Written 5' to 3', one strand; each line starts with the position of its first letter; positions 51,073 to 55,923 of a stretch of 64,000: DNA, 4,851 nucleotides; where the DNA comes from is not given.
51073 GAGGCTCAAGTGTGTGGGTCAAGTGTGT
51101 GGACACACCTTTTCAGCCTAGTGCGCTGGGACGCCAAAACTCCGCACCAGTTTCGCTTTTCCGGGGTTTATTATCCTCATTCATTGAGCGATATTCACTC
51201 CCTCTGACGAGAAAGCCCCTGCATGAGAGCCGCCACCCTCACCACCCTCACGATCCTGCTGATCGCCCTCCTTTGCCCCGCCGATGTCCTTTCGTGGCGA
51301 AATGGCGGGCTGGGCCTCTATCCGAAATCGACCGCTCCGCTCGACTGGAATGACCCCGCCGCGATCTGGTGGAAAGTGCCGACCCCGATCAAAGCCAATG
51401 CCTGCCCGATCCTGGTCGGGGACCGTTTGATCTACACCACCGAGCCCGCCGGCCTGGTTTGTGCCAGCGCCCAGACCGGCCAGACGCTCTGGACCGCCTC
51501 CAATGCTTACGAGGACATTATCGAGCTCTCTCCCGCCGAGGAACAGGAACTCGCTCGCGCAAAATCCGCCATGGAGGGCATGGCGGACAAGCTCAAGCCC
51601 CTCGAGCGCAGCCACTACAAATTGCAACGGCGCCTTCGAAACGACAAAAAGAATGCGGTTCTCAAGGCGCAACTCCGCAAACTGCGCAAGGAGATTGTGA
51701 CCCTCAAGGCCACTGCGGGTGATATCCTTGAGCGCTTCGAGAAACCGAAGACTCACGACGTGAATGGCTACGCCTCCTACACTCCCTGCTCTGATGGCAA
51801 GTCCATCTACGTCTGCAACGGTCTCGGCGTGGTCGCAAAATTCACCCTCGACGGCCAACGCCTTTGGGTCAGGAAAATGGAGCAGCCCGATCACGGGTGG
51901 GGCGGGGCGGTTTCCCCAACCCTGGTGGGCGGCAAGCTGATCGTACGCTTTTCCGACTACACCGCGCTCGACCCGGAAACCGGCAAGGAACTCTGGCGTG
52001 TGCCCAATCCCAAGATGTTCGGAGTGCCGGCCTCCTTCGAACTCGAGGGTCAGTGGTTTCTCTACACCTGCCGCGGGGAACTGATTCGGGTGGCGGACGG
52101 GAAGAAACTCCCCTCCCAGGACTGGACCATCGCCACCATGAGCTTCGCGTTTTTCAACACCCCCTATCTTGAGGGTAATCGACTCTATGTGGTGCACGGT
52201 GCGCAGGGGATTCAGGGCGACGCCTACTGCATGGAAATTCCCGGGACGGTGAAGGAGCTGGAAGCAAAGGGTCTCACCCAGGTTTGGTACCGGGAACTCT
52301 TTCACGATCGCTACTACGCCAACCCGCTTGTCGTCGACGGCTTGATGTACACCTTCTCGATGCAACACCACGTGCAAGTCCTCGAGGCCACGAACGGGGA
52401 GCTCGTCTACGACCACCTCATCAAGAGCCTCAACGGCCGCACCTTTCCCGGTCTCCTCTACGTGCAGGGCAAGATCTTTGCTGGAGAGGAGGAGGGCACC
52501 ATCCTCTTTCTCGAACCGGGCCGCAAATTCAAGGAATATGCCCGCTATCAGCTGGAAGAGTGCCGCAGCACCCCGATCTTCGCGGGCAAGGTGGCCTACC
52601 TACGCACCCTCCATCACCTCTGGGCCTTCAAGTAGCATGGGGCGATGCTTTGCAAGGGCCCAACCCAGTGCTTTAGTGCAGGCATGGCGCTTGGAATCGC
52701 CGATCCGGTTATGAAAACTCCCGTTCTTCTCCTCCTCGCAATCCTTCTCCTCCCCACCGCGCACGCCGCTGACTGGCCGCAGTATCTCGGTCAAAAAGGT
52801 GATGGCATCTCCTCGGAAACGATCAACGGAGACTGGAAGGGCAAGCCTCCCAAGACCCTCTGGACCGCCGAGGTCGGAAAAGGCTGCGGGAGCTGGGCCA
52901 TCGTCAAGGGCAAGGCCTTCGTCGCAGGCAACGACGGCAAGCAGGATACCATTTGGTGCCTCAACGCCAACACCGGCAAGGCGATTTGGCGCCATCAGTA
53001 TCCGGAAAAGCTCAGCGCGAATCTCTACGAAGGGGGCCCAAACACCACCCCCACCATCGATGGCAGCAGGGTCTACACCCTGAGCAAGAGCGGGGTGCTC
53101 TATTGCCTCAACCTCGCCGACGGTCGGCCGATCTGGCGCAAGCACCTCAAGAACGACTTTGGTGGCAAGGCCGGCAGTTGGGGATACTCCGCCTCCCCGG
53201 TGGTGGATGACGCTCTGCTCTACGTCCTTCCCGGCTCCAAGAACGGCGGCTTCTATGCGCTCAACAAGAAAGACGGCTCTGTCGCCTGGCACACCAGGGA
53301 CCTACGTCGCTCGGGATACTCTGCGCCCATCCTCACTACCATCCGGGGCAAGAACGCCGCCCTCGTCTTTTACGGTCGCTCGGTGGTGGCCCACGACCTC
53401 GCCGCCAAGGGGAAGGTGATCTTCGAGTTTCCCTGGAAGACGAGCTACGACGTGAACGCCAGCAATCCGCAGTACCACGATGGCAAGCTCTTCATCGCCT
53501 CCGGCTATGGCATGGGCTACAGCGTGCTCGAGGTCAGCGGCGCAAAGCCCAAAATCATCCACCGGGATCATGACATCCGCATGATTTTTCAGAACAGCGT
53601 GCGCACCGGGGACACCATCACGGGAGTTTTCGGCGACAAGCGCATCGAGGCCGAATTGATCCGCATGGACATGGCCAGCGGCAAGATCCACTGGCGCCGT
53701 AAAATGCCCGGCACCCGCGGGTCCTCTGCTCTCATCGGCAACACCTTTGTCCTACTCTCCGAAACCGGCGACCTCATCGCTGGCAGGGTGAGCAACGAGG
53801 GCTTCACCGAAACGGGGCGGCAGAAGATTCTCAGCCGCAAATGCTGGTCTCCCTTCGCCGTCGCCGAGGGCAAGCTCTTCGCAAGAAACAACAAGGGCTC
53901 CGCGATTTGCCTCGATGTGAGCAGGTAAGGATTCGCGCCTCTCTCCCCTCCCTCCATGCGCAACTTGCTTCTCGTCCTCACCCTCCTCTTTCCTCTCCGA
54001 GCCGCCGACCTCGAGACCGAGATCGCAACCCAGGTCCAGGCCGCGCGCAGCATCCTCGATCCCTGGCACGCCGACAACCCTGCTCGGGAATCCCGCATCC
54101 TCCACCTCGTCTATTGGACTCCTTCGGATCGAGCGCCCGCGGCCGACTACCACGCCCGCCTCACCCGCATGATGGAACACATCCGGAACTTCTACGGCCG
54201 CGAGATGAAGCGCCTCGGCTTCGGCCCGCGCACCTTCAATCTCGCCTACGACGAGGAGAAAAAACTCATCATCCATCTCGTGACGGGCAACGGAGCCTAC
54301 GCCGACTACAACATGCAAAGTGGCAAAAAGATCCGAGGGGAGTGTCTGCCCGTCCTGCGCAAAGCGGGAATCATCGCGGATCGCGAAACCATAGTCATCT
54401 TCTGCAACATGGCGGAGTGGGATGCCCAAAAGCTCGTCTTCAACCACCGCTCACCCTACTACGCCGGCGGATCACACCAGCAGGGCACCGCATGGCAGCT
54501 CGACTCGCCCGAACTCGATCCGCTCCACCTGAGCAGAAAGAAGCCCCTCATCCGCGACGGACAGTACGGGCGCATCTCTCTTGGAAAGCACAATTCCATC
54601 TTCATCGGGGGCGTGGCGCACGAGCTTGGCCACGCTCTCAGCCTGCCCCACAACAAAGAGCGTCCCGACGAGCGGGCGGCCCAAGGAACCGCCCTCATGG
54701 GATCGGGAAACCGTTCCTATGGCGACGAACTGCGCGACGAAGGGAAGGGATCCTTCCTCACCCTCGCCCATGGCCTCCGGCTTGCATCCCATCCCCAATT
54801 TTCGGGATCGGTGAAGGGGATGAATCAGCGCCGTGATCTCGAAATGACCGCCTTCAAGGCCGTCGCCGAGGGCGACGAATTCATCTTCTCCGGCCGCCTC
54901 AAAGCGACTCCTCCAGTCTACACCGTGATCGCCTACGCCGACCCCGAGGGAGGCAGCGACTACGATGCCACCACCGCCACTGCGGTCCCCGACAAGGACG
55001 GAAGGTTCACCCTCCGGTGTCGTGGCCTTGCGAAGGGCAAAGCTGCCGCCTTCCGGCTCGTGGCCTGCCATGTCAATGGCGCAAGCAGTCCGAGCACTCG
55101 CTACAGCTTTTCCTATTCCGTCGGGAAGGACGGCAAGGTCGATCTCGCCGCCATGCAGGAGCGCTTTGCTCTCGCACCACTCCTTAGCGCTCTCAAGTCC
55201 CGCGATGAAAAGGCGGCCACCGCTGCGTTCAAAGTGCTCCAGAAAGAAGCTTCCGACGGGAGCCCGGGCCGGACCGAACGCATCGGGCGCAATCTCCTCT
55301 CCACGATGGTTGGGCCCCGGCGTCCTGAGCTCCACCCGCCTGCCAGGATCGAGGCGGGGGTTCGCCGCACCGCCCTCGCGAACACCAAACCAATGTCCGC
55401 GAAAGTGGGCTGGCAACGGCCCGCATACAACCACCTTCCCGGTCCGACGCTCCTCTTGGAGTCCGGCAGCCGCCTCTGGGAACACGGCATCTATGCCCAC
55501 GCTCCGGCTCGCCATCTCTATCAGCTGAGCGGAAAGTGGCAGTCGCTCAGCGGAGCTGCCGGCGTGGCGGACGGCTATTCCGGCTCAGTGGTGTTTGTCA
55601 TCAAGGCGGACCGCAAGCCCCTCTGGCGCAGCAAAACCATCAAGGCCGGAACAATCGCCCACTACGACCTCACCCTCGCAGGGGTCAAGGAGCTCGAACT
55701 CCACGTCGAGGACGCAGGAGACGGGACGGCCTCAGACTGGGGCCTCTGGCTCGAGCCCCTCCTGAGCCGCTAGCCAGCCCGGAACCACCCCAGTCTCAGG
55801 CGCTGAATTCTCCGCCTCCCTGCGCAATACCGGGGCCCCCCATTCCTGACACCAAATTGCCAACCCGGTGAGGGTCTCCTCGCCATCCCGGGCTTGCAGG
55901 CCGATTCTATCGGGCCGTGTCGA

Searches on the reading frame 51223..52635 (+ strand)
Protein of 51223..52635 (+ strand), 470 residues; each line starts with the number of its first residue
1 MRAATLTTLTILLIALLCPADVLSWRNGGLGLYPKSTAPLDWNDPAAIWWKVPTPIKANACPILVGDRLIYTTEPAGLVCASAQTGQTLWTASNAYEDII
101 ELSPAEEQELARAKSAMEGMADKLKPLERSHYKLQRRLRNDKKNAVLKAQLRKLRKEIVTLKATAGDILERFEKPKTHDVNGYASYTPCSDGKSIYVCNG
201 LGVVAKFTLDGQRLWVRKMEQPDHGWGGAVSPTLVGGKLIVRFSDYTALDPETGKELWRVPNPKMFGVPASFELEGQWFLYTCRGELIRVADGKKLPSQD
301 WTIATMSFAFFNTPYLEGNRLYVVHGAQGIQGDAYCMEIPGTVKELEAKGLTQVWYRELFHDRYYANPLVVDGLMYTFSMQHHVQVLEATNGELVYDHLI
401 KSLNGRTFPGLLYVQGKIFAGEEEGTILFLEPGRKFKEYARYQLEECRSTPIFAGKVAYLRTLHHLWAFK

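Call 73: search_protein_families(library=pfam, proteins=[window:51223-52635:+], max_evalue=0.0001)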
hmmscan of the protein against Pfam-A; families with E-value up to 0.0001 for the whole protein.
window:51223-52635:+ (470 aa): 3 families
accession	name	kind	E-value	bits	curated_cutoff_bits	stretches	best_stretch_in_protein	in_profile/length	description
PF13360.13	PQQ_2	-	8.6e-17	62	27.6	1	183-261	68-145/233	Outer membrane protein assembly factor BamB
PF01011.28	PQQ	-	1.5e-10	40.8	26.7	0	229-265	50-87/595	Glucose/ethanol/alcohol dehydrogenase, beta-propeller domain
PF13570.13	Beta-prop_ACSF4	-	1.1e-05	25.5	133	0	247-421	158-318/329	Beta-alanine-activating enzyme, beta-propeller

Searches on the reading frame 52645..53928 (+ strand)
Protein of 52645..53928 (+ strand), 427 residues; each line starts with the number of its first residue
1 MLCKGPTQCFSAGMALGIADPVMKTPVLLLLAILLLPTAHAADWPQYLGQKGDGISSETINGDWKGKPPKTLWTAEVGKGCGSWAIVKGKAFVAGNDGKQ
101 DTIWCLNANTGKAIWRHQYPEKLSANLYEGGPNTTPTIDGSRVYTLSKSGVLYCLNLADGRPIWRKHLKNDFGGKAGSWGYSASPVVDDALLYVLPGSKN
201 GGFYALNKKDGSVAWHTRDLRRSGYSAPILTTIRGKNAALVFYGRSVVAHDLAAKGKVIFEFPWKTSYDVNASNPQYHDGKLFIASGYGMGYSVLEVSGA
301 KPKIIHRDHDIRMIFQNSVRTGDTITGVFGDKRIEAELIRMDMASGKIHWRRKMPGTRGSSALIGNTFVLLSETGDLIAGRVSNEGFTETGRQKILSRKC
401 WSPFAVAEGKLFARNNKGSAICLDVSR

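Call 73: search_protein_families(library=pfam, proteins=[window:52645-53928:+], max_evalue=0.0001)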
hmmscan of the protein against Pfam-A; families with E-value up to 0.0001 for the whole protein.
window:52645-53928:+ (427 aa): 3 families
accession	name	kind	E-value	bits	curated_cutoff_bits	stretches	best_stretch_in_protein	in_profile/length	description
PF13360.13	PQQ_2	-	5.9e-27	95.3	27.6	1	103-351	5-232/233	Outer membrane protein assembly factor BamB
PF13570.13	Beta-prop_ACSF4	-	2.3e-12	47.4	133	1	102-366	30-265/329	Beta-alanine-activating enzyme, beta-propeller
PF25293.1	Beta-prop_EMC1_N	-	4.2e-06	27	34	0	112-278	9-161/219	EMC1 N-terminal beta-propeller domain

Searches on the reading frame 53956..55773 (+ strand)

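Call 73: search_protein_families(library=pfam, proteins=[window:53956-55773:+], max_evalue=0.0001)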
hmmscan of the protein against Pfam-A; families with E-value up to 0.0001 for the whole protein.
window:53956-55773:+ (605 aa): 2 families
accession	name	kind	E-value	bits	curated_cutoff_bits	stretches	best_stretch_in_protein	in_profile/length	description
PF08305.17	NPCBM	-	4e-24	85.6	23.9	1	472-603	3-136/137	NPCBM/NEW2 domain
PF12044.14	Metallopep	-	2.5e-05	23.5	27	0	210-234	308-332/427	Putative peptidase family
